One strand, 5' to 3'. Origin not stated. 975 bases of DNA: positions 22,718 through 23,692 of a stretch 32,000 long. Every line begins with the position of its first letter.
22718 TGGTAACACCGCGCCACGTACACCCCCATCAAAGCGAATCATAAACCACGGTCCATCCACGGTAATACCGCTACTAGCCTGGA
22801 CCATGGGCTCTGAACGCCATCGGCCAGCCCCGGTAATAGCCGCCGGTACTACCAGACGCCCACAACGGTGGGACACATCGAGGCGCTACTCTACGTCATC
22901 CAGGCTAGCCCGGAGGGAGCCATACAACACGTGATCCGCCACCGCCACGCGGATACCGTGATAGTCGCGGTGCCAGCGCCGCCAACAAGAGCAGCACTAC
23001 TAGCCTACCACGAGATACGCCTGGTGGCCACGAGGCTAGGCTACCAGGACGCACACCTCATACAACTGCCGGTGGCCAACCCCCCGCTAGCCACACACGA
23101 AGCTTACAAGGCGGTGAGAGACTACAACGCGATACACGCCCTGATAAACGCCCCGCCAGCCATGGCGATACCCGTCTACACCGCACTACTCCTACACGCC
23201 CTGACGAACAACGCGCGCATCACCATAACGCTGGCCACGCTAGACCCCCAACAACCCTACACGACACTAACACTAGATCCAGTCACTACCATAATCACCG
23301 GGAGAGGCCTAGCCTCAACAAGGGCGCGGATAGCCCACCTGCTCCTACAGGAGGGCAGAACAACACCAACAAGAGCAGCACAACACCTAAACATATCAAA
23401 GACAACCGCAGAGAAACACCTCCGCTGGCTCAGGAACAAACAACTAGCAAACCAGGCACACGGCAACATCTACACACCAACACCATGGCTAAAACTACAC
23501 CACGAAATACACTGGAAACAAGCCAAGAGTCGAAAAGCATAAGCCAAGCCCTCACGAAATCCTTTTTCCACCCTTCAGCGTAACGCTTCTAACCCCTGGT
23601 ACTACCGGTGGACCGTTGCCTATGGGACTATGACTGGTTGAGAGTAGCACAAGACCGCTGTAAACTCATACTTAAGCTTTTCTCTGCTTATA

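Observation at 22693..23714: Conserved 17-bp box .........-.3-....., twice per leader with fixed spacing and echoed in the csa1/csa3 promoter: a candidate Csa3 operator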

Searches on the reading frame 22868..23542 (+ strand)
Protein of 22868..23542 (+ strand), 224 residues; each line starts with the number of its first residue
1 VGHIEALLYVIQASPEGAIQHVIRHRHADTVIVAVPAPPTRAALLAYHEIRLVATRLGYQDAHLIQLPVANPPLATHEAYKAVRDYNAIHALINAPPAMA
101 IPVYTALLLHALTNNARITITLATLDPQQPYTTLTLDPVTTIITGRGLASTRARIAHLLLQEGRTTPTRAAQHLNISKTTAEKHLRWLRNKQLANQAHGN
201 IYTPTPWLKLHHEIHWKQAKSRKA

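Call 10: search_protein_families(library=pfam, proteins=[window:22868-23542:+], max_evalue=0.01)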
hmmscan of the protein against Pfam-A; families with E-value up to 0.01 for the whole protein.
window:22868-23542:+ (224 aa): 7 families
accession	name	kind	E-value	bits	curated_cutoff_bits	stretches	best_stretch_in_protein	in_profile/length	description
PF08220.18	HTH_DeoR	-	4.9e-05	23.4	21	1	153-200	3-50/57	DeoR-like helix-turn-helix domain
PF22662.2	Csa3_N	-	0.00011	22.6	27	1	25-108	23-109/120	Csa3 CRISPR-associated Rossmann-like domain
PF13384.12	HTH_23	-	0.00048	20.3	24.6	1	150-190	5-43/50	Homeodomain-like domain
PF13412.12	HTH_24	-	0.00091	19.2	21.9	1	158-191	11-44/48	Winged helix-turn-helix DNA-binding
PF01022.26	HTH_5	-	0.00094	19.5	22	1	150-193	2-44/47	Bacterial regulatory protein, arsR family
PF12840.13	HTH_20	-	0.0027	18.1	27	1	150-186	4-40/51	Helix-turn-helix domain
PF25213.1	HVO_A0261_N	-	0.0078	16.5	35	0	151-206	10-65/86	HVO_A0261 N-terminal domain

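Call 13: find_homologous_proteins(query=window:22868-23542:+)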
Query window:22868-23542:+ (224 aa): 3 proteins with E <= 0.001 among 886 candidates.
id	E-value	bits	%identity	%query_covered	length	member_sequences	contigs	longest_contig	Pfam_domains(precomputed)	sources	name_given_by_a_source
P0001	3.1e-140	483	100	100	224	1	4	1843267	-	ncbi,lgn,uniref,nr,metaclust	ncbi:hypothetical protein Pyrfu_0502 [Pyrolobus fumarii 1A]|uniref:HTH deoR-type domain-containing p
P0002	4.8e-80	286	62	97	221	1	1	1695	PF22662.4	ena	-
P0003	1.1e-79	285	60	98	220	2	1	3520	PF22662.4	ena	-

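Call 14: find_encoding_contigs(protein=P0002, flank=10000)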
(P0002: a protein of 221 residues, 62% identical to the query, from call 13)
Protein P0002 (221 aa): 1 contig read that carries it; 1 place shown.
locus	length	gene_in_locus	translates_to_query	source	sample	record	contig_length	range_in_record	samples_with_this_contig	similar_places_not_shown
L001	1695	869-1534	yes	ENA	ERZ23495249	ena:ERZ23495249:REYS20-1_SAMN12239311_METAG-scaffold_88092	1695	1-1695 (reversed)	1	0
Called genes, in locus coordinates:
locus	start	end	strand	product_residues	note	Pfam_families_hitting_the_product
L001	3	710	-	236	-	?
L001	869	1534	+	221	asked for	PF22662:Csa3_N (faint)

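Call 15: find_encoding_contigs(protein=P0003, flank=10000)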
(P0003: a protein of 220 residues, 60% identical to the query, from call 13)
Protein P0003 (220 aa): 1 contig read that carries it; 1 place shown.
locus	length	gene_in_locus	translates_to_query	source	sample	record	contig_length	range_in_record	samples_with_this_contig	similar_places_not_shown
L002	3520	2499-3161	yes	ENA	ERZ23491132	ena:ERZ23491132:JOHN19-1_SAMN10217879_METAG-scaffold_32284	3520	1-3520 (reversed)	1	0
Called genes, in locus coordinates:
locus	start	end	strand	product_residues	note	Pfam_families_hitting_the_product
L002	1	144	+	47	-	?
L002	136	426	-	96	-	PF09827:CRISPR_Cas2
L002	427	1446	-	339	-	PF01867:Cas_Cas1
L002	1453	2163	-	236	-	PF06023:Csa1, PF12705:PDDEXK_1 (weak)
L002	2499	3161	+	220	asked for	PF22662:Csa3_N (weak)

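Call 21: find_related_loci(query=A2, collection=genome_contigs, flank=10000)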
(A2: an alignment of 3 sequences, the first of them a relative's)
Query A2 (224 aa) in genome_contigs; peptide patterns used: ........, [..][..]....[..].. (x = any residue, [..] = any of these).
18 stretches matched a pattern, but none encodes a relative of the query by tblastn (E <= 1e-3).

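Call 23: find_related_loci(query=A2, collection=metagenome_contigs, flank=10000)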
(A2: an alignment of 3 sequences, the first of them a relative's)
Query A2 (224 aa) in metagenome_contigs; peptide patterns used: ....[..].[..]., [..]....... (x = any residue, [..] = any of these).
101 stretches matched a pattern, but none encodes a relative of the query by tblastn (E <= 1e-3).

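Call 31: search_solved_structures(query=A2, max_evalue=1, show_alignments=2)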
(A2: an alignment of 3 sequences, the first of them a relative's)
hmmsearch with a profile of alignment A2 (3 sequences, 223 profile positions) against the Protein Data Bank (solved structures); distinct sequences matched with E-value up to 1: 10.
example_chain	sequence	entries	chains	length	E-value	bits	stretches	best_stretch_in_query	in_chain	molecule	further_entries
2r79_A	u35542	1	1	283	0.056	16.1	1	121-173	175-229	Periplasmic binding protein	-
5yhz_A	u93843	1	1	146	0.15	14.7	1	147-197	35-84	Zinc transport transcriptional regulator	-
6w11_B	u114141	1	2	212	0.16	14.6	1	23-81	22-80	CRISPR locus-related putative DNA-binding protein Csa3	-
2wte_A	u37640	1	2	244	0.21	14.2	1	23-81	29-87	CSA3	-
6wxq_B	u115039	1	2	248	0.22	14.2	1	23-81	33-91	CRISPR-associated transcription factor Csa3 (Type I-A)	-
6az3_H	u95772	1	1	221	0.57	12.8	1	147-205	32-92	ribosomal protein uL13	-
3jcs_H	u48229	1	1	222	0.58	12.8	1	147-205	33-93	ribosomal protein L13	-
5t2a_M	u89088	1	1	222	0.58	12.8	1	147-205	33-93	uL13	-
8a3w_H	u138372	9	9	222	0.6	12.7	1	147-205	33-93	Putative 60S ribosomal protein L13a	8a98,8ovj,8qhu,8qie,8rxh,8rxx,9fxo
7qep_M6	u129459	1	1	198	0.66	12.6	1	144-216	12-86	60S RIBOSOMAL PROTEIN L13A (L16)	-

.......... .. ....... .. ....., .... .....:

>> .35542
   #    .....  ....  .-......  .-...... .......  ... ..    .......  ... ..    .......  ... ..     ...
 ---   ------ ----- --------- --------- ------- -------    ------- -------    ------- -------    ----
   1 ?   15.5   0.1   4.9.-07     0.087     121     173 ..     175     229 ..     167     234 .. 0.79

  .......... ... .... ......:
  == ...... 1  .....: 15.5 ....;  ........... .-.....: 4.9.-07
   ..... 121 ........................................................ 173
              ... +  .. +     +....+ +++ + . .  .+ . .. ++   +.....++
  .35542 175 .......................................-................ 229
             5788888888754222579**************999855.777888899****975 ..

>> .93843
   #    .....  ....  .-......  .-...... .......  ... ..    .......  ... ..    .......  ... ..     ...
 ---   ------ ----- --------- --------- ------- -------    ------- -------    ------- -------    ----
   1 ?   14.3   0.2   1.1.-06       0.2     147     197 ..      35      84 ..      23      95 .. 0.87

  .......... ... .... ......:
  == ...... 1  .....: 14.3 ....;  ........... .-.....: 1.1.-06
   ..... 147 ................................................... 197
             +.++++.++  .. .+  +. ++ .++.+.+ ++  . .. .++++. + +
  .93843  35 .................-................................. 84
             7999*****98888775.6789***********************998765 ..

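Call 32: search_protein_families(library=ncbifam, proteins=[window:22868-23542:+], max_evalue=0.01)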
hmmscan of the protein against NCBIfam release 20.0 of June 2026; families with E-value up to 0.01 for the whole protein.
window:22868-23542:+ (224 aa): 5 families
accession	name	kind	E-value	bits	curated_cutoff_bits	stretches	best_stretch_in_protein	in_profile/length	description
TIGR01884.1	cas_HTH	subfamily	7.2e-10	38.6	60.2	1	28-203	25-197/202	CRISPR-associated CARF protein Csa3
NF033788.1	HTH_metalloreg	subfamily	1e-05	25.3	55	1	150-195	11-56/77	metalloregulator ArsR/SmtB family transcription factor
NF033789.1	repress_SdpR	subfamily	0.0011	18.8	100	1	151-196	9-53/79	autorepressor SdpR family transcription factor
TIGR02702.1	SufR_cyano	equivalog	0.0011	18.7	178.8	1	150-197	1-48/208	iron-sulfur cluster biosynthesis transcriptional regulator SufR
NF047906.1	CdPbTransRegCmtR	equivalog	0.002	18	150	1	145-194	15-64/104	Cd(II)/Pb(II)-sensing metalloregulatory transcriptional regulator CmtR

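Call 42: predict_structure(alignment_id=A2)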
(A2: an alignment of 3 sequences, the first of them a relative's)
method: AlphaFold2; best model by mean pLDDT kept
length: 224 residues; sequences in the alignment: 3
mean_pLDDT: 72.8   pTM: 0.61
mean pLDDT of the five models: 72.8, 72.6, 70.4, 50.9, 50.5
residues with pLDDT >= 90: 29; 70-90: 101; 50-70: 73; < 50: 21
segments of 3 or more residues with pLDDT < 50: 140-145, 200-208
pLDDT, mean of each block of 10 residues (from residue 1): 78 78 81 92 89 88 88 82 89 80 79 78 63 64 52 66 66 67 69 59 45 57 49
secondary structure, 60 per line:
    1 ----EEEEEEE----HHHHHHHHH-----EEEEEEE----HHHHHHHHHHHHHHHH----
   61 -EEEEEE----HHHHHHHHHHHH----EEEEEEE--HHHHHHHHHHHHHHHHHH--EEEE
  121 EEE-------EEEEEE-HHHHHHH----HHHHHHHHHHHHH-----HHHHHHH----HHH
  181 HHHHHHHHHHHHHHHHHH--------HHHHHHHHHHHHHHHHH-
elements in order: E5-11 H16-24 E30-36 H41-56 E62-67 H72-83 E88-94 H97-114 E117-123 E131-136 H138-144 H149-161 H167-173 H178-198 H207-223

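Call 47: fold_search(model_id=the predicted structure, library=pdb)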
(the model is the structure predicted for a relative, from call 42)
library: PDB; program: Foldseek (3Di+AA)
matches with E <= 10: 1511; with E <= 0.001: 17
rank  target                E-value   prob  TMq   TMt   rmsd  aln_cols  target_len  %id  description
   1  6wxq_A                1.0e-07  1.00  0.50  0.54  13.4       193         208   14  Crystal structure of CRISPR-associated transcription factor Csa3 complexed with cA4 (released 2021-11-17)
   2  2wte_B                2.3e-07  1.00  0.47  0.50  13.5       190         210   16  The structure of the CRISPR-associated protein, Csa3, from Sulfolobus solfataricus at 1.8 angstrom resolution. (released 2010-09-22)
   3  2wte_A                1.1e-06  1.00  0.51  0.54  13.5       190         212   15  The structure of the CRISPR-associated protein, Csa3, from Sulfolobus solfataricus at 1.8 angstrom resolution. (released 2010-09-22)
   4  6w11_B                3.3e-06  1.00  0.51  0.56  12.2       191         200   15  The structure of Sulfolobus solfataricus Csa3 in complex with cyclic tetraadenylate (cA4) (released 2021-03-10)
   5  8t65_B                4.8e-05  1.00  0.44  0.62   4.2       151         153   14  cA4 bound Cam1 (released 2024-01-10)
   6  8t66_B                9.9e-05  1.00  0.42  0.57   3.8       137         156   14  cA6 bound Cam1 (released 2024-01-10)
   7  8t66_A                1.3e-04  1.00  0.45  0.62   3.7       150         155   13  cA6 bound Cam1 (released 2024-01-10)
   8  8jbc_B                1.3e-04  1.00  0.44  0.24  10.6       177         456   14  Crystal Structure of the Csm6 K137A mutant from Thermus thermophilus HB8 in its apo form (released 2023-12-13)
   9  8t65_A                1.4e-04  1.00  0.45  0.61   3.7       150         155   14  cA4 bound Cam1 (released 2024-01-10)
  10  8jh1_B                1.8e-04  1.00  0.47  0.25  13.7       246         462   13  Crystal Structure of the Csm6 Y161A mutant from Thermus thermophilus HB8 in complex with cyclic-tetraadenylate (cA4) (released 2023-12-13)
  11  5fsh_B                1.9e-04  1.00  0.46  0.25  14.5       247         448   11  Crystal structure of Thermus thermophilus Csm6 (released 2016-01-27)
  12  9qn5_C                2.2e-04  1.00  0.40  0.31  12.1       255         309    9  Crystal structure of human SUMO E1 with small unit cell parameters in the P1 21 1 space group. (released 2026-04-08)
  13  9if6_A                2.2e-04  1.00  0.36  0.28  10.9       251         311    8  Crystal structure of human SUMO E1 with large unit cell parameters in the P1 21 1 space group. (released 2026-03-04)
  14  8h4z_C                4.2e-04  1.00  0.35  0.22   7.8       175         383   16  Crystal structure of carboxyspermidine dehydrogenase from Helicobacter pylori in space group P21212 (released 2022-11-09)
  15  9w3w_A                5.0e-04  1.00  0.44  0.15  12.6       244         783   11  Structure of Csm6 from Actinomyces procaprae in complex with cyclic penta-adenylate (released 2026-03-04)
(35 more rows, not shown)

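Call 99: search_protein_representatives(alignment_id=A2)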
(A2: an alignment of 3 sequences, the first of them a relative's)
Query: 3 sequences, 223 profile positions. Proteins with E-value up to 0.001 (for the whole library): 14; up to 1e-10: 8; up to 1e-30: 1. The best 14 are listed.
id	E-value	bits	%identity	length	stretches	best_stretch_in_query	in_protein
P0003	2.5e-129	445.7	-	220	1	4-223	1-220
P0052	5.6e-30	120.8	-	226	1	7-220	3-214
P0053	8.2e-24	100.6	-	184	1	32-213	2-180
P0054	6.5e-23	97.7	-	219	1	30-220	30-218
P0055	5.6e-15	71.7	-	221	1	23-213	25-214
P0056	2.6e-14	69.6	-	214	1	1-217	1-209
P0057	4.1e-12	62.4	-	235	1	30-215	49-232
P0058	9.2e-12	61.2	-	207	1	29-192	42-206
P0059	2.4e-10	56.6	-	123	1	102-216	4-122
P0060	4.1e-08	49.3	-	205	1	11-213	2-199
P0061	1.2e-07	47.7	-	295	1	19-220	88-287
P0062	1.5e-05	40.9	-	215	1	20-205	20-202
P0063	1.3e-04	37.9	-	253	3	114-138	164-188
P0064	1.8e-04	37.4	-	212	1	27-207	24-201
